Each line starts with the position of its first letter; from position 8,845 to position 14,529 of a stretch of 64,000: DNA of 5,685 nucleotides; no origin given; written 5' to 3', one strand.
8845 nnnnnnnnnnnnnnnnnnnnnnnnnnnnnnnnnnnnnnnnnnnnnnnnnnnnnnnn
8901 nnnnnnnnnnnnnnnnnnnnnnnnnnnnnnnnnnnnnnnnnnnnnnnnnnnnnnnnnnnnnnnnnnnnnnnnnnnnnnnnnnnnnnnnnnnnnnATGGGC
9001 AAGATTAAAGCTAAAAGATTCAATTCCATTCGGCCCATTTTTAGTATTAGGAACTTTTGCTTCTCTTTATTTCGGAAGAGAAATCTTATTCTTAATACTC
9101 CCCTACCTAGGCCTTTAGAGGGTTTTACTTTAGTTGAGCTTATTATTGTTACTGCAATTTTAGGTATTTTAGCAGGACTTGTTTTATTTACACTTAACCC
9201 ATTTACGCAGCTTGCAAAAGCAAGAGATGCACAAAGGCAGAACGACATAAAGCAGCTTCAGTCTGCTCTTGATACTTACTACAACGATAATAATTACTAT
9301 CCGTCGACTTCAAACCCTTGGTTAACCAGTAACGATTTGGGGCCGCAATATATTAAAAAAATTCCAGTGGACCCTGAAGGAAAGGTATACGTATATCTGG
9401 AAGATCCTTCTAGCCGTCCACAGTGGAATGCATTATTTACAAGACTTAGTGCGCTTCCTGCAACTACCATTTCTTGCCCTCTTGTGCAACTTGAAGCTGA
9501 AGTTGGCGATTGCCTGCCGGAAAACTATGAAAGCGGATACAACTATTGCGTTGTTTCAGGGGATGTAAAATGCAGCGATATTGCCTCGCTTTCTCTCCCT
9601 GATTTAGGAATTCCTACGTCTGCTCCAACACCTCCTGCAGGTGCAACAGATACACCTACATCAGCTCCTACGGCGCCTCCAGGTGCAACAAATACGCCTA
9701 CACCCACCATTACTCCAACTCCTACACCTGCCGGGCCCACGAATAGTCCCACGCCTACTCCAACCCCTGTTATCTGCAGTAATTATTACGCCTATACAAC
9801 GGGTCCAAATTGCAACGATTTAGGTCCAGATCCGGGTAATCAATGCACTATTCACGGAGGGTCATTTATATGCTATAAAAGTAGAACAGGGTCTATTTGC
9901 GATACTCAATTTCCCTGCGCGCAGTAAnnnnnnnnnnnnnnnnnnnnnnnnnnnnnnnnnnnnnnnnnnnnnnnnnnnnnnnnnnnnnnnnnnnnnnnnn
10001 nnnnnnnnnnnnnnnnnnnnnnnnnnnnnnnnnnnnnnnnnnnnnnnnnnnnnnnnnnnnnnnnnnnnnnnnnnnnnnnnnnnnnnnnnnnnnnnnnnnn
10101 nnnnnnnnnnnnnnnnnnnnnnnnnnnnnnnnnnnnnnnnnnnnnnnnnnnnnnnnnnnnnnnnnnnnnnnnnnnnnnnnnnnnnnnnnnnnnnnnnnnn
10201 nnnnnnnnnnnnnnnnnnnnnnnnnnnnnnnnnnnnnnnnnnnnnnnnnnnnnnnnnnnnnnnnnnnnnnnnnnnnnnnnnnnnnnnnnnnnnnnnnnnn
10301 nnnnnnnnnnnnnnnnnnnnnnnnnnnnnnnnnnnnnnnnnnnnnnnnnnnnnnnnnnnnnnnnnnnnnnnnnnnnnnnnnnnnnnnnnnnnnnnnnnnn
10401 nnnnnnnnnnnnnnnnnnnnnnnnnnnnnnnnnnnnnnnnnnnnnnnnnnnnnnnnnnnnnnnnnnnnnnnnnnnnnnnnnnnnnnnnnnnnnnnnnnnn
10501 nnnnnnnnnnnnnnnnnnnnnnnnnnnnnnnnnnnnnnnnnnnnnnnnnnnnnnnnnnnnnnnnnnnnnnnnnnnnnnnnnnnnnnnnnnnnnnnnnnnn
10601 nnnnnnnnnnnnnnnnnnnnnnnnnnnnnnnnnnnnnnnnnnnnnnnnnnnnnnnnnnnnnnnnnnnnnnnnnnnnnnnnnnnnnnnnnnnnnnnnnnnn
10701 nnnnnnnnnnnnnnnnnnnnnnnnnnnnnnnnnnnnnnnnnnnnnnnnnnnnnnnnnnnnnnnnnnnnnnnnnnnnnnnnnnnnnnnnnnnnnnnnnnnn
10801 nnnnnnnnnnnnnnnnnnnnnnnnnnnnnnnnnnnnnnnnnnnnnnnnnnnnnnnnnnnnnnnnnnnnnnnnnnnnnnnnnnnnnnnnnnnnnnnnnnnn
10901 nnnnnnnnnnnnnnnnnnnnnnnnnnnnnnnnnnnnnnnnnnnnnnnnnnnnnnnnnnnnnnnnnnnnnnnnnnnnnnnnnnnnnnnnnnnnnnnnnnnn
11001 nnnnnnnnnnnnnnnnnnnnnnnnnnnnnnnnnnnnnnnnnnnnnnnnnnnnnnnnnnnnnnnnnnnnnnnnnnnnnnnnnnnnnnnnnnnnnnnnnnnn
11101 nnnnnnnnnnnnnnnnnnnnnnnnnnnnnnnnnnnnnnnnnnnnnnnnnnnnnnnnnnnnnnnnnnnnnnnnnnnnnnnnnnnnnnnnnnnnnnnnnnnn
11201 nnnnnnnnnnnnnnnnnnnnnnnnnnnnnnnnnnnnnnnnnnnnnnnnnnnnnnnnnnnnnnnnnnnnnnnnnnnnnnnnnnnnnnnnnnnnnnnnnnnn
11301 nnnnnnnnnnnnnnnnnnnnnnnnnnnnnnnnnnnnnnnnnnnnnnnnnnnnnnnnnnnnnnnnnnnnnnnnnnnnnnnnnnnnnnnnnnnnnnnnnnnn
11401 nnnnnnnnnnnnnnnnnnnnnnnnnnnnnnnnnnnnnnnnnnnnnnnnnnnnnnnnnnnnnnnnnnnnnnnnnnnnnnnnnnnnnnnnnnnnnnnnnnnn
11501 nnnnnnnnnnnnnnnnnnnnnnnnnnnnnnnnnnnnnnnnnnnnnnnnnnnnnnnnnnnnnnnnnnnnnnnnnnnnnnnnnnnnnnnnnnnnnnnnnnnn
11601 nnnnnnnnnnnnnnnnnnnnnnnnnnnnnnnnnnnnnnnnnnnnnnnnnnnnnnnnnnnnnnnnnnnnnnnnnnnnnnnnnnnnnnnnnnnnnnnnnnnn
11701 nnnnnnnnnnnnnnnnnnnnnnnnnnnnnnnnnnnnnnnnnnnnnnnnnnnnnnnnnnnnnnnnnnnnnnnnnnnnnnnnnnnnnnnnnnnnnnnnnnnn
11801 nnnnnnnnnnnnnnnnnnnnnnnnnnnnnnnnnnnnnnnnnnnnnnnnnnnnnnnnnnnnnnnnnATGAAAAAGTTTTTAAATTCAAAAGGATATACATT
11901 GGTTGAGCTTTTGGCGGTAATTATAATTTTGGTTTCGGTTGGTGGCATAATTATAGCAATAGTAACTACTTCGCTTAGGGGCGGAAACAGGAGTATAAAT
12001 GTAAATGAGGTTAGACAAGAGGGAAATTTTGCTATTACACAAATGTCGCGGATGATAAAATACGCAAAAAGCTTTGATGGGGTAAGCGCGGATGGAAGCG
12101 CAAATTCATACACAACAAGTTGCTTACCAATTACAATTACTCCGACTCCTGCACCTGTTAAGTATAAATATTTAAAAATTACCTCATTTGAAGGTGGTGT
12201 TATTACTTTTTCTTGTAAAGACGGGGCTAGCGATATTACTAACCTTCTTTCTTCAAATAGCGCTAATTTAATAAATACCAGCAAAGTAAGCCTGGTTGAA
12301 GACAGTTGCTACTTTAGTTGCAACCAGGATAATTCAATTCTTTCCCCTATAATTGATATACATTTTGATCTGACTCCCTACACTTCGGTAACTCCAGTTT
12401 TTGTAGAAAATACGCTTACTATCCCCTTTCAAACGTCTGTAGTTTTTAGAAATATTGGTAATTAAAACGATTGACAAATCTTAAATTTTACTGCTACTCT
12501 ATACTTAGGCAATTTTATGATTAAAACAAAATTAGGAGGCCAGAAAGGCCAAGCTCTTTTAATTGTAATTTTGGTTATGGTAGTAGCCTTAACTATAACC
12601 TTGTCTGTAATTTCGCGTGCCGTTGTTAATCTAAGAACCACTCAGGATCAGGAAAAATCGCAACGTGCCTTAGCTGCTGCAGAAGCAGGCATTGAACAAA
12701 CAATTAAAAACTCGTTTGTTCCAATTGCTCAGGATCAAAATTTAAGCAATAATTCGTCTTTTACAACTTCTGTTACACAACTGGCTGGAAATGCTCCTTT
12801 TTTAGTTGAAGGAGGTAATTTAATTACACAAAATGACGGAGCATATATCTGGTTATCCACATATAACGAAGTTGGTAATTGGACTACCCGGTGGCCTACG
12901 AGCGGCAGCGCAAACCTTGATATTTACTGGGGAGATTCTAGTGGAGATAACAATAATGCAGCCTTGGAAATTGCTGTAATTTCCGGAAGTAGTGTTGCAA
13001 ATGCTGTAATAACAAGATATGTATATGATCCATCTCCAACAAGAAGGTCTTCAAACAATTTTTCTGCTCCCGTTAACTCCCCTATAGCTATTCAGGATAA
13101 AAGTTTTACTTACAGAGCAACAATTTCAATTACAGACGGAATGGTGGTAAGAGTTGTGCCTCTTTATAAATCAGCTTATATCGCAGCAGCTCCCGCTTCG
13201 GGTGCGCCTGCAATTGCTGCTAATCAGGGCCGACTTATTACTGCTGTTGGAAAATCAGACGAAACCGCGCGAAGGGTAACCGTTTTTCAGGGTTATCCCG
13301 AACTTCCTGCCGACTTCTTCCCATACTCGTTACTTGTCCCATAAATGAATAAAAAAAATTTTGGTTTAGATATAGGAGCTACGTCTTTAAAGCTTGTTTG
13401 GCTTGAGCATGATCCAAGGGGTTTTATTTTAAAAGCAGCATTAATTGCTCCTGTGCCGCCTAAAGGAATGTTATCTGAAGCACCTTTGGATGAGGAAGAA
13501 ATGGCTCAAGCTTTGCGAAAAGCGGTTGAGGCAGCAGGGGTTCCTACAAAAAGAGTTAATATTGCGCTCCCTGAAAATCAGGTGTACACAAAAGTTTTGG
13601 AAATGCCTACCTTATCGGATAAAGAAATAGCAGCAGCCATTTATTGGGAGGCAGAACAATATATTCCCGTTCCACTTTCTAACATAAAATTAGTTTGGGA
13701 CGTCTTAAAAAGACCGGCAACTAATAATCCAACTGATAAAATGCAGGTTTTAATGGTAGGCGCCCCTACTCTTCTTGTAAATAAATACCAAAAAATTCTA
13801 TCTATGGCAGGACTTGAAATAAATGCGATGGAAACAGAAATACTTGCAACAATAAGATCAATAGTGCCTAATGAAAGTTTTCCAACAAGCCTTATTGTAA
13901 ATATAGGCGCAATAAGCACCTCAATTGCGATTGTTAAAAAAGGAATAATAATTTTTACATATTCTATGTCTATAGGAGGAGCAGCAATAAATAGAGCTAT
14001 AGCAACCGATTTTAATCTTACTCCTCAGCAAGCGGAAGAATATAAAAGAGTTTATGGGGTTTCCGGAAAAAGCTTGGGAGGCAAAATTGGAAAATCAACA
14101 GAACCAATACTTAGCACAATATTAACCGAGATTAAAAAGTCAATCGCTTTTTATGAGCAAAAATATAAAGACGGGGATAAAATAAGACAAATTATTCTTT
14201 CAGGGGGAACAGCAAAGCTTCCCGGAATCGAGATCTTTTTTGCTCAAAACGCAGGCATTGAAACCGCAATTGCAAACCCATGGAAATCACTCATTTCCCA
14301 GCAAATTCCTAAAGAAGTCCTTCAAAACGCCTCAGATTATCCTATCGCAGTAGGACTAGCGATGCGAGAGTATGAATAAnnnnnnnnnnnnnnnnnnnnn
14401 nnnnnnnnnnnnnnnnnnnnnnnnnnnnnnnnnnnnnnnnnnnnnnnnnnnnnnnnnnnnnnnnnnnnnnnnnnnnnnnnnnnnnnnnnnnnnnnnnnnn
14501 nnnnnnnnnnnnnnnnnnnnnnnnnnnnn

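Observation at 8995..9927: Large PT-linker, Cys-rich pilin whose prepilin motif has no canonical start codon and whose only ATG lies 41 codons upstream inside pilD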

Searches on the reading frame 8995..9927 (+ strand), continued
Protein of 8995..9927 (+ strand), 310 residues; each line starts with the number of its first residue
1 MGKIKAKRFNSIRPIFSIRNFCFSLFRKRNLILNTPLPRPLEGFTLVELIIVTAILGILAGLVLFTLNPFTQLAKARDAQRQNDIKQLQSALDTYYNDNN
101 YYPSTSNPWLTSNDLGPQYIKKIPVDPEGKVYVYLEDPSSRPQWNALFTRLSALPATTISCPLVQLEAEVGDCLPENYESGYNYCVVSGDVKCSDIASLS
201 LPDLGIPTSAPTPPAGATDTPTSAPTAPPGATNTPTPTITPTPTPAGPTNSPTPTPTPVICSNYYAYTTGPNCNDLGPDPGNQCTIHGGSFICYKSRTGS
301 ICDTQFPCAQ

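Call 42: search_solved_structures(query=A1, max_evalue=0.01)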
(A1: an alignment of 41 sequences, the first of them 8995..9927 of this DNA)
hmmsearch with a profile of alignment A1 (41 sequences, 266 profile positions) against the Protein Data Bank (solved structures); distinct sequences matched with E-value up to 0.01: 23.
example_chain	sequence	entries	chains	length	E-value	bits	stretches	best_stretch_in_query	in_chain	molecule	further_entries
9egp_A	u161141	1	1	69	2.8e-14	56.2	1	12-79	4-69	Geopilin domain 1 protein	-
7tgg_A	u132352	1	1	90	3e-12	49.5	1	8-79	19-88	Geopilin domain 1 protein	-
5wda_A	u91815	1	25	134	9.1e-10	41.4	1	19-103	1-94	General secretion pathway protein G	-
2m7g_A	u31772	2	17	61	1.7e-09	40.5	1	19-79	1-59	Geopilin domain 1 protein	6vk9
8tj2_C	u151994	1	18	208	7e-07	31.9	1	19-79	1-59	Type IV major pilin protein PilA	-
9laa_A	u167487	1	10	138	1.2e-05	27.8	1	9-39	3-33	Type IV pilin protein PilA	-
8pfb_G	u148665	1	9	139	1.8e-05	27.3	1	19-81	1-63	Type IV pilin PilE1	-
9lab_B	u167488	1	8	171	0.00014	24.4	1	14-37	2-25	MSHA major pilin subunit MshA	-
3gn9_A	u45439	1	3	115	0.00024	23.6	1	49-115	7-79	Type II secretory pathway, pseudopilin EpsG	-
3fu1_A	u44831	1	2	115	0.00029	23.3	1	49-115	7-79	General secretion pathway protein G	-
2hi2_A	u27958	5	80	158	0.00041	22.8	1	19-97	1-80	Fimbrial protein | PilA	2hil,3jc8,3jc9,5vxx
4lw9_A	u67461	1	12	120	0.00043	22.8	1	49-115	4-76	Type II secretion system protein G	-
1ay2_A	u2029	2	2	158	0.00059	22.3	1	19-83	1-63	TYPE 4 PILIN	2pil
8p3b_A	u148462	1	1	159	0.0008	21.9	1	19-98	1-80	Fimbrial protein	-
6xxd_A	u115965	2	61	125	0.00087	21.8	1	19-80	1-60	PilA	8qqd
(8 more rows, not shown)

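Call 61: find_encoding_contigs(protein=P0002, flank=1500, max_places=2)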
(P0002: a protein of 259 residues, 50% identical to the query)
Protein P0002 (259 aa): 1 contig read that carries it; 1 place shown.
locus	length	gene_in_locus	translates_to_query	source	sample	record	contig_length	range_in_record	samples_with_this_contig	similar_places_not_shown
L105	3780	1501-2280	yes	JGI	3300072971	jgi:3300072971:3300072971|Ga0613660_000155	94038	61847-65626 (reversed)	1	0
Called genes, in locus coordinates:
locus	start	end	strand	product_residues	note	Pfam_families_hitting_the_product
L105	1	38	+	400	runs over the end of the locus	PF28597:T2SSF_N (weak), PF00482:T2SSF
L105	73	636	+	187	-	PF07963:N_methyl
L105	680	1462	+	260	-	PF06750:A24_N_bact, PF01478:Peptidase_A24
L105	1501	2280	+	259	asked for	PF08334:T2SSG (faint)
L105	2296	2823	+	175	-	PF07963:N_methyl (weak), PF08334:T2SSG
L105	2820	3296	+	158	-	PF07963:N_methyl, PF08334:T2SSG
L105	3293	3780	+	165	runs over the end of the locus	PF07963:N_methyl (weak)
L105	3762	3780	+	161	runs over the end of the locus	-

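Call 62: find_encoding_contigs(protein=P0003, flank=1500, max_places=2)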
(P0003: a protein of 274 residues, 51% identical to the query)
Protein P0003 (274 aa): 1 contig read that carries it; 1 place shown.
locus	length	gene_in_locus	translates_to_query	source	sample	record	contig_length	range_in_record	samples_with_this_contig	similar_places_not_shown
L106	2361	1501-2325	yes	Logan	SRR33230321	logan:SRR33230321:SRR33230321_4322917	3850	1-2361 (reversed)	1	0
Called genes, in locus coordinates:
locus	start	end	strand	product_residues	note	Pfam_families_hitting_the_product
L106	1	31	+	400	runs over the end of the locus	PF28597:T2SSF_N (weak), PF00482:T2SSF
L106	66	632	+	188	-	PF07963:N_methyl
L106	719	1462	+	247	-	PF06750:A24_N_bact, PF01478:Peptidase_A24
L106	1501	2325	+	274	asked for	-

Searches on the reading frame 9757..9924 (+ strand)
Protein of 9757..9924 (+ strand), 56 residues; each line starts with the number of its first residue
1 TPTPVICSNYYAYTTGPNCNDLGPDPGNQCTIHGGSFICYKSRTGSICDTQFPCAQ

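Call 48: predict_structure(alignment_id=A2)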
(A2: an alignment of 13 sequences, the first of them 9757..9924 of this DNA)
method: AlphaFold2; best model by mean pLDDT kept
length: 56 residues; sequences in the alignment: 13
mean_pLDDT: 70.7   pTM: 0.54
mean pLDDT of the five models: 70.7, 69.5, 66.6, 66.5, 46.0
residues with pLDDT >= 90: 0; 70-90: 36; 50-70: 15; < 50: 5
segments of 3 or more residues with pLDDT < 50: 32-34
pLDDT, mean of each block of 10 residues (from residue 1): 66 81 65 61 84 67
secondary structure, 60 per line:
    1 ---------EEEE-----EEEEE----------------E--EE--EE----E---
elements in order: E10-13 E19-23

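Call 59: find_homologous_proteins(query=A3, max_evalue=0.01)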
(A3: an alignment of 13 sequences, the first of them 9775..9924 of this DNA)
Query A3 (13 sequences): 35 candidates shared short words with the query, none scored E <= 0.01.

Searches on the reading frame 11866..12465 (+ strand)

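Call 3: search_protein_families(library=pfam, proteins=[window:11866-12465:+], max_evalue=0.01)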
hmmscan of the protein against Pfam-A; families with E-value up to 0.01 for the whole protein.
window:11866-12465:+ (199 aa): 1 family
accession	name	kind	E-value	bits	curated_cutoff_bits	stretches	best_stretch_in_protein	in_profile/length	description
PF07963.17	N_methyl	-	0.0015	18.4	21.2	1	6-29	3-26/27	Prokaryotic N-terminal methylation motif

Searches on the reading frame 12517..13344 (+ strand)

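Call 3: search_protein_families(library=pfam, proteins=[window:12517-13344:+], max_evalue=0.01)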
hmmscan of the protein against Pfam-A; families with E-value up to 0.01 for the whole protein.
window:12517-13344:+ (275 aa): 1 family
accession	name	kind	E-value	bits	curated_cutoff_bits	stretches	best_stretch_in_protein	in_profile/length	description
PF14341.11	PilX_N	-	0.0049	17.3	25.5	0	10-60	1-51/51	PilX N-terminal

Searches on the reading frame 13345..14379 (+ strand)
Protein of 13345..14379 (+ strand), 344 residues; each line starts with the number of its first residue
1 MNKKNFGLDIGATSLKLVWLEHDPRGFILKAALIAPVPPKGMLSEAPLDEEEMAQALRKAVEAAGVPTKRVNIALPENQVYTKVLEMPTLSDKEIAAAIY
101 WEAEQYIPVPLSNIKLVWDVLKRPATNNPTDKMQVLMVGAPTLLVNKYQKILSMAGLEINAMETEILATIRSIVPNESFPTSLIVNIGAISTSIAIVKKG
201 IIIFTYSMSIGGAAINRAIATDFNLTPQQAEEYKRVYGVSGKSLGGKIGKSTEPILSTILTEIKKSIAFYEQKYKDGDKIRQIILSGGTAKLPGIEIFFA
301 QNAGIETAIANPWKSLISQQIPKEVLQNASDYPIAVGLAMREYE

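Call 46: search_protein_families(library=pfam, proteins=[window:13345-14379:+], max_evalue=0.001)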
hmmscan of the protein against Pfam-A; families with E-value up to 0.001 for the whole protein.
window:13345-14379:+ (344 aa): 4 families
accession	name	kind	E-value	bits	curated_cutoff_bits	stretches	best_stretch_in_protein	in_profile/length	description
PF11104.14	PilM_2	-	9.9e-52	176.4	27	1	7-342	1-339/340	Type IV pilus assembly protein PilM;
PF14450.12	FtsA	-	6e-12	46.5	31.8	1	184-313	2-113/127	Cell division protein FtsA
PF06723.19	MreB_Mbl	-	3.2e-09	36.5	27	1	156-220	121-185/327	MreB/Mbl protein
PF25216.1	Volactin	-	0.00015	21.8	35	0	169-301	156-289/321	Volactin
